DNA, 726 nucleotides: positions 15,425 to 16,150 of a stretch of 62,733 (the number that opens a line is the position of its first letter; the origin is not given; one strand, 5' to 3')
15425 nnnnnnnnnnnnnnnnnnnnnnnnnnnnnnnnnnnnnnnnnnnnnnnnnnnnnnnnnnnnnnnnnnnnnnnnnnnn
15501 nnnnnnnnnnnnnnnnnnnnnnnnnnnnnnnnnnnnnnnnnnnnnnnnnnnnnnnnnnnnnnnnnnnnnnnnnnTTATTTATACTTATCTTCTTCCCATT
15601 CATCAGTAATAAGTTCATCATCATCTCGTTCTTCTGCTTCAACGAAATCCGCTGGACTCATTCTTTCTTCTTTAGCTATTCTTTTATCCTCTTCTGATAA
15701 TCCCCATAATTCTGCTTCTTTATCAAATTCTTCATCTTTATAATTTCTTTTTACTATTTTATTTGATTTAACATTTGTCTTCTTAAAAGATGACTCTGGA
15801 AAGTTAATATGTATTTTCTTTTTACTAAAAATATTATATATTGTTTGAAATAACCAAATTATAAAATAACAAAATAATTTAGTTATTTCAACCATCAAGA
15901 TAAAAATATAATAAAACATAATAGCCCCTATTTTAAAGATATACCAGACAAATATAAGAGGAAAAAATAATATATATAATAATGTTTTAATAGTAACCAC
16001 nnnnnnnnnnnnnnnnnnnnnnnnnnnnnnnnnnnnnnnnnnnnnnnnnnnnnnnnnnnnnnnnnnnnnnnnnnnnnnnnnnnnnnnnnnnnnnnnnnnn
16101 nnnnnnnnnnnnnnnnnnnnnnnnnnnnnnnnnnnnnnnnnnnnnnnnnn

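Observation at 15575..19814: Separately promoted operon next to an R-M pair: small helical protein, MORC-like GHKL ATPase, HhH/PC4-like DNA-binding protein (candidate undescribed defence module)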

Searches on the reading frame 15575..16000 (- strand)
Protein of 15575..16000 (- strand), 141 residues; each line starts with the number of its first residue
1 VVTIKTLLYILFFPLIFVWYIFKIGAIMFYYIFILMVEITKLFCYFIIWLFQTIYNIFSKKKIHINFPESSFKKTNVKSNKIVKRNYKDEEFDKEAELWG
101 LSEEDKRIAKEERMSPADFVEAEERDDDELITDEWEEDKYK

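Call 3: search_protein_families(library=pfam, proteins=[window:15575-16000:-], max_evalue=0.1)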
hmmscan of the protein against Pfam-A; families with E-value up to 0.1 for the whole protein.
window:15575-16000:- (141 aa): 0 families

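Call 4: search_protein_families(library=padloc, proteins=[window:15575-16000:-], max_evalue=0.1)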
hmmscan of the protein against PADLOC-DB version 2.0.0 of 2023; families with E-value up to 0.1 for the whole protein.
window:15575-16000:- (141 aa): 0 families

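Call 5: search_protein_families(library=ncbifam, proteins=[window:15575-16000:-], max_evalue=1)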
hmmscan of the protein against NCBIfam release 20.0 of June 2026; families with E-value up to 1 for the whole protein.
window:15575-16000:- (141 aa): 0 families

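Call 6: search_protein_families(library=phrogs, proteins=[window:15575-16000:-], max_evalue=1)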
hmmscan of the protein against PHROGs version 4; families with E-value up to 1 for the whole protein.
window:15575-16000:- (141 aa): 3 families
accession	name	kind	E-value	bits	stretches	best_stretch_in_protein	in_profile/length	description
phrog_20229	-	unknown function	0.021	16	1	15-91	9-83/93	-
phrog_2242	-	unknown function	0.03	15.3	1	4-92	7-97/197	-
phrog_21476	-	unknown function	0.86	10.4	1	28-91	5-71/151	-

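Call 92: list_cluster_members(proteins=[window:15575-16000:-, window:19544-19759:-, window:17287-19527:-, window:16056-17309:-])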
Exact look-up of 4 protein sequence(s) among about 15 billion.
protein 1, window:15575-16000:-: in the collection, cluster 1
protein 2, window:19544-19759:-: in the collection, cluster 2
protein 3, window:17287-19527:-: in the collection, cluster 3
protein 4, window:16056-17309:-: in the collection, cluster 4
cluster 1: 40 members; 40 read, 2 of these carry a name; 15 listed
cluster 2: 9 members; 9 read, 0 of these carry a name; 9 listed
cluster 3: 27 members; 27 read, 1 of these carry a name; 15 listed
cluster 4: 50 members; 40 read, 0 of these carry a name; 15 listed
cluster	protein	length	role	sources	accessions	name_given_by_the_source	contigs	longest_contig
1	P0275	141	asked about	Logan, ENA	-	-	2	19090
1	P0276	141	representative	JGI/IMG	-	hypothetical protein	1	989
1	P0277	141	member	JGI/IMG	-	hypothetical protein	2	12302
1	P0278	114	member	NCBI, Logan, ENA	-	-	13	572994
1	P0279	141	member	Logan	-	-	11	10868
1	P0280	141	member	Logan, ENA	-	-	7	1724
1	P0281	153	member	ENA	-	-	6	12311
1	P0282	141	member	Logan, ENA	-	-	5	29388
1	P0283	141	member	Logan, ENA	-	-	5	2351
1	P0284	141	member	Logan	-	-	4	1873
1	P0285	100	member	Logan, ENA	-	-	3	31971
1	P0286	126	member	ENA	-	-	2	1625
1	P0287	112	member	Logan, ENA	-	-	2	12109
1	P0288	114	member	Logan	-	-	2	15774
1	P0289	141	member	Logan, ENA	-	-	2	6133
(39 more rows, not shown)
